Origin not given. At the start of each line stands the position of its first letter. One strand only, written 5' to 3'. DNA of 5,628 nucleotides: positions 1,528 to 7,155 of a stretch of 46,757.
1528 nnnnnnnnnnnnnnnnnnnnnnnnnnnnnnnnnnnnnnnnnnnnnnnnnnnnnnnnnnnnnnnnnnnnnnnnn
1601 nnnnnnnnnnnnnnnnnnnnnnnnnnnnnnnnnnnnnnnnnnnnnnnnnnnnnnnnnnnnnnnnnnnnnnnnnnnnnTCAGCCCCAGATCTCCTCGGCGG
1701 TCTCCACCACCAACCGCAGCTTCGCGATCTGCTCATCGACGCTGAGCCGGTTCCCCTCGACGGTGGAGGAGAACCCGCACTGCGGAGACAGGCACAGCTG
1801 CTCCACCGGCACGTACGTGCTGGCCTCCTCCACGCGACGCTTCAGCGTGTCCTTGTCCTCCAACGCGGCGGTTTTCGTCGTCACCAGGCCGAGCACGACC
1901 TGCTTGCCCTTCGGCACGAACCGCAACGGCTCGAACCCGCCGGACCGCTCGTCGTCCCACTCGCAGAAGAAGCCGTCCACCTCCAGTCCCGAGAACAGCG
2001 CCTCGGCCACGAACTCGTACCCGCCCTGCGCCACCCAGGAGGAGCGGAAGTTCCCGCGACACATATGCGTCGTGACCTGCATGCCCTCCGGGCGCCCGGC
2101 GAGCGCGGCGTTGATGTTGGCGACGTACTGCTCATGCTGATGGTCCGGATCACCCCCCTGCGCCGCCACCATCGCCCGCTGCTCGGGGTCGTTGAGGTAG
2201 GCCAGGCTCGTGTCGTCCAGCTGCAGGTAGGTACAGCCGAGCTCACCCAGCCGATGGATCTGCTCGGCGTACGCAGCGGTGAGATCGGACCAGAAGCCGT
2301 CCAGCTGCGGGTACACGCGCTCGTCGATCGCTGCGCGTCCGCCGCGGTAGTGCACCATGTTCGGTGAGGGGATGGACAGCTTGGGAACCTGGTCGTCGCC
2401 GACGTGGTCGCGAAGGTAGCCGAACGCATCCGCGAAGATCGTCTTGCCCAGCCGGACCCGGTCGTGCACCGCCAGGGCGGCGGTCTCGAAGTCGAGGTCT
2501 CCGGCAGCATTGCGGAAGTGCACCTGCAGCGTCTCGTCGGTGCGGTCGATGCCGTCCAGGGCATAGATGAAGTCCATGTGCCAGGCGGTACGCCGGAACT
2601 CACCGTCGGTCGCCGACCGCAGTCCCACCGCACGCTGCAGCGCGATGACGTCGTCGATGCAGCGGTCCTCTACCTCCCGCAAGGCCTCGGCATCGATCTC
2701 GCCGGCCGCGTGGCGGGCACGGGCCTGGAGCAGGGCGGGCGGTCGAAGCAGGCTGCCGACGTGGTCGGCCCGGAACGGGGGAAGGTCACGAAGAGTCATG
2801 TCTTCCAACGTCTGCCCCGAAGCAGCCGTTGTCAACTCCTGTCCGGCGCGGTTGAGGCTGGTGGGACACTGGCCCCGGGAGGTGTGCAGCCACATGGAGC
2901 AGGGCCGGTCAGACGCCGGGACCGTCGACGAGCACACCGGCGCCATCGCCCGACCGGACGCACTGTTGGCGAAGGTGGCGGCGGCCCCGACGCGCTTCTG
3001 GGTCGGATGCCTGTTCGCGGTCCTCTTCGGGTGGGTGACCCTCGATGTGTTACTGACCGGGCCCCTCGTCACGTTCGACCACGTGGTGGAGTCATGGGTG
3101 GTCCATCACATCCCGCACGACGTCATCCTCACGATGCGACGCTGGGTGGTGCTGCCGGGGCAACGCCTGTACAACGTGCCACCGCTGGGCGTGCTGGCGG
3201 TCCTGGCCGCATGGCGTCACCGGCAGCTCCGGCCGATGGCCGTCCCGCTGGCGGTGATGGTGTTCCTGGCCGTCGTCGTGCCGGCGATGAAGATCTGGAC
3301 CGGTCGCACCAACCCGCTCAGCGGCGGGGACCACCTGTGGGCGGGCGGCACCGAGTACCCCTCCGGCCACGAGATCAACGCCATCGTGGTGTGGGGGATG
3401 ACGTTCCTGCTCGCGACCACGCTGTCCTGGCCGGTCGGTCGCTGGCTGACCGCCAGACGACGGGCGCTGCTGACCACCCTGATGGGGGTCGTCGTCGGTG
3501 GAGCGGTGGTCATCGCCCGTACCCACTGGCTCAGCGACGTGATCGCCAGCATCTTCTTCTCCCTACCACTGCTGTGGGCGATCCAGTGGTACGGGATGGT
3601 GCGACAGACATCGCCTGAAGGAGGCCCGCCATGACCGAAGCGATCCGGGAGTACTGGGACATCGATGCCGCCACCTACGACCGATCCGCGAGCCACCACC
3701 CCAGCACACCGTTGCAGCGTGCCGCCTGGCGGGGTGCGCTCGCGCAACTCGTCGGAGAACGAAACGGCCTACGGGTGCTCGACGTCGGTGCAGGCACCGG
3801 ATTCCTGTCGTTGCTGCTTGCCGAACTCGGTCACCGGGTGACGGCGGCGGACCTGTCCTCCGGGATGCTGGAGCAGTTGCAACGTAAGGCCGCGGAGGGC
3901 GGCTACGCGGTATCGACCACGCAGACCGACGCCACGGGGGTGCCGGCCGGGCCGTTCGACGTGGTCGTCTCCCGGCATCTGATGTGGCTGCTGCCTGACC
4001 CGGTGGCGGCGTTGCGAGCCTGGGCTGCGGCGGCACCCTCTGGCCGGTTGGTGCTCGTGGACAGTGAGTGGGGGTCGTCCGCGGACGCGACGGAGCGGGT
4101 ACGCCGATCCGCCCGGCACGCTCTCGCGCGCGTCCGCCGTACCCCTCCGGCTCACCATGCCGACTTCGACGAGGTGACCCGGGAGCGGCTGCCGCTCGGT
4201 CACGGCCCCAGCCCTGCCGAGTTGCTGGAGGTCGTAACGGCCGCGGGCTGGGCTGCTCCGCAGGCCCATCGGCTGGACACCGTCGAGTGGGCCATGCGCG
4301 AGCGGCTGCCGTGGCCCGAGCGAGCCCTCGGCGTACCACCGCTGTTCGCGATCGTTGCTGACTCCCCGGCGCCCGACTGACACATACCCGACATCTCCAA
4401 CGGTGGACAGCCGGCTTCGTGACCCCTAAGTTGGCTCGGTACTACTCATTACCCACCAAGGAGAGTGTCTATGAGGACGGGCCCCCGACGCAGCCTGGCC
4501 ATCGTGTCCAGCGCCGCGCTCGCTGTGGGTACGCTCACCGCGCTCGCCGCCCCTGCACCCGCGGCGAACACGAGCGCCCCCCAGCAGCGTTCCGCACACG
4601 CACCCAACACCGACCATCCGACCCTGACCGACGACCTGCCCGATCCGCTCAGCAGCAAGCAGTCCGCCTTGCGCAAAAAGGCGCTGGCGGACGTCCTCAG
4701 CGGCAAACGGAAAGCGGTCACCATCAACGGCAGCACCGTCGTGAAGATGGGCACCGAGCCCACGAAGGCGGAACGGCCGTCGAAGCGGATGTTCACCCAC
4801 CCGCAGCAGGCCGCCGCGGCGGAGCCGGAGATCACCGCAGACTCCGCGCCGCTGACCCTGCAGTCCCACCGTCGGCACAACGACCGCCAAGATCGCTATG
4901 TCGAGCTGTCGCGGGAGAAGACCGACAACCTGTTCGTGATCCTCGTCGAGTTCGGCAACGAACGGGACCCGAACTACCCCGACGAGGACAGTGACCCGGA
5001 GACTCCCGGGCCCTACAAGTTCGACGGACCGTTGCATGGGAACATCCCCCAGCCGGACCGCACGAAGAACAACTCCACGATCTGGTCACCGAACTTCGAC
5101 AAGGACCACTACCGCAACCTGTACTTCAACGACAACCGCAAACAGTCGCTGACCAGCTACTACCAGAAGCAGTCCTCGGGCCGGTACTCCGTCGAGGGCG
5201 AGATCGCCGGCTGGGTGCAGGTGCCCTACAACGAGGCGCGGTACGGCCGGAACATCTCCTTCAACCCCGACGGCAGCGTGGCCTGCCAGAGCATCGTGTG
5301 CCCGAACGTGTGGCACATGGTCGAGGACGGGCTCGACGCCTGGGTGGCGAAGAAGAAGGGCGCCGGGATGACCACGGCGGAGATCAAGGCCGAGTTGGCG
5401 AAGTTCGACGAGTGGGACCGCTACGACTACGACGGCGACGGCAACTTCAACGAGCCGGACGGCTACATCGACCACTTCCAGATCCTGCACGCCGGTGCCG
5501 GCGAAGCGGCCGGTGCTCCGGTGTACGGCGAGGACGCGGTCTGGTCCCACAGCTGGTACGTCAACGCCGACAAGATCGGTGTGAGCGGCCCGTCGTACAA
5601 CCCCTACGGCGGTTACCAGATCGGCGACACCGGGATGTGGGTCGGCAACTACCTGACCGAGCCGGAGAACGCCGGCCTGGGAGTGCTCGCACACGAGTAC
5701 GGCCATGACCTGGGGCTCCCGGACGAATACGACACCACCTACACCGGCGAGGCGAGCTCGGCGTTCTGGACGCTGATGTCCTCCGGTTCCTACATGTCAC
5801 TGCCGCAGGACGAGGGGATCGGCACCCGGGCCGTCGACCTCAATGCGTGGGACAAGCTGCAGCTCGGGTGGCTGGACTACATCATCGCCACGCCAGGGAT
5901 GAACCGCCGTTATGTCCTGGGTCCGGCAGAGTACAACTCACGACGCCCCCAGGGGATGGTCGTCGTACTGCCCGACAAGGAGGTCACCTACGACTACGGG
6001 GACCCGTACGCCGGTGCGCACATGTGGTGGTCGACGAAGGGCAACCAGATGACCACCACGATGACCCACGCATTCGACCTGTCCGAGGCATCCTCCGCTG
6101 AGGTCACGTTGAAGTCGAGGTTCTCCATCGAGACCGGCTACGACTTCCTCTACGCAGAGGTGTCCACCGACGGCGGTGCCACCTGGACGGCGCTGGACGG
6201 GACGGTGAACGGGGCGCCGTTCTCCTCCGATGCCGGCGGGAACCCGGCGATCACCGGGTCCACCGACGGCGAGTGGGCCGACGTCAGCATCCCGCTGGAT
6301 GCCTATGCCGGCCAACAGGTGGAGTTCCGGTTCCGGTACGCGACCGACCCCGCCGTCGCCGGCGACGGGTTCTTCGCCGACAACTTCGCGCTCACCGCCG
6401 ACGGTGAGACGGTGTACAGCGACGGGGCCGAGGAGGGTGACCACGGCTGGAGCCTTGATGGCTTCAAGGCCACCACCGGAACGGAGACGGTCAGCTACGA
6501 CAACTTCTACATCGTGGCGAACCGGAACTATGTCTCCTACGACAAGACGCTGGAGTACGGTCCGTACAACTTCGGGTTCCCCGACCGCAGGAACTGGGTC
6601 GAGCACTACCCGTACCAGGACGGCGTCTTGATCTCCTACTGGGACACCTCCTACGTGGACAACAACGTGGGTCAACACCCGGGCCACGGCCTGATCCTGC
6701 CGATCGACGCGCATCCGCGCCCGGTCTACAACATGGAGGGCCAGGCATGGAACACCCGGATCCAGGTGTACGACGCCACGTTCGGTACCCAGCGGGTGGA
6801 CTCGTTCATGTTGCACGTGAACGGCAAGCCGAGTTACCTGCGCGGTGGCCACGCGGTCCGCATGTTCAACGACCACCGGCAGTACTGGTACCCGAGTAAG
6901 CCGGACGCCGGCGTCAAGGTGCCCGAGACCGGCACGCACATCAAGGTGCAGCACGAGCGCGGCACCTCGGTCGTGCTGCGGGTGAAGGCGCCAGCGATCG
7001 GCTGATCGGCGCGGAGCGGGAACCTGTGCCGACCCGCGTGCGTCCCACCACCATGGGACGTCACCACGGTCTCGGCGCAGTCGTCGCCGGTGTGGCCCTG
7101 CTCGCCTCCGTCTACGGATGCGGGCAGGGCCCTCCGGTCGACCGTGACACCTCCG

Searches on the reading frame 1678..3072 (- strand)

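Call 66: search_protein_families(library=pfam, proteins=[window:1678-3072:-], max_evalue=0.00001)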
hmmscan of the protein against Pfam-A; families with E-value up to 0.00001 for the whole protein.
window:1678-3072:- (464 aa): 1 family
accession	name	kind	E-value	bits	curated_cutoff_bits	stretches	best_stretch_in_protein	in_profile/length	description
PF01717.24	Meth_synt_2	-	2e-11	44.2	21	1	262-460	150-323/324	Cobalamin-independent synthase, Catalytic domain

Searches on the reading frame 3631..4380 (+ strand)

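Call 66: search_protein_families(library=pfam, proteins=[window:3631-4380:+], max_evalue=0.00001)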
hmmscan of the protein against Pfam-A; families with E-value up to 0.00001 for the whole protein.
window:3631-4380:+ (249 aa): 6 families
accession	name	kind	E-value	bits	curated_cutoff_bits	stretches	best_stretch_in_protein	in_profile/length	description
PF13649.12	Methyltransf_25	-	6.8e-17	62.4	27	1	49-133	1-91/97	Methyltransferase domain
PF08241.18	Methyltransf_11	-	4.8e-15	56.4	21.2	1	50-140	1-93/95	Methyltransferase domain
PF13489.12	Methyltransf_23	-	1.2e-13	51.6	27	1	31-158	7-126/164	Methyltransferase domain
PF13847.12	Methyltransf_31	-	2.1e-11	44.1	27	1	44-146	2-113/145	Methyltransferase domain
PF08242.18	Methyltransf_12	-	6.4e-11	43.3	30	1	50-134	1-91/98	Methyltransferase domain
PF01209.24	Ubie_methyltran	-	6.5e-06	26.1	20.1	1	31-129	33-137/233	ubiE/COQ5 methyltransferase family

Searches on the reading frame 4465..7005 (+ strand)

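Call 66: search_protein_families(library=pfam, proteins=[window:4465-7005:+], max_evalue=0.00001)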
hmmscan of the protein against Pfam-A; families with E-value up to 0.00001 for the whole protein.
window:4465-7005:+ (846 aa): 3 families
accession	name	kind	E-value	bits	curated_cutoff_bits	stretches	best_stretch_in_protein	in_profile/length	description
PF05547.17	Peptidase_M6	-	1.5e-83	280.9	22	1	144-469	3-293/294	Immune inhibitor A peptidase M6, catalytic domain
PF20773.4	InhA-like_MAM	-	9.7e-49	165.9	26.9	1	488-669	8-188/191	Immune inhibitor A-like, MAM domain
PF20774.2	InhA-like_VEG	-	3.1e-39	135.1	27.6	1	677-830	3-148/158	Immune inhibitor A-like metallopeptidase, VEG domain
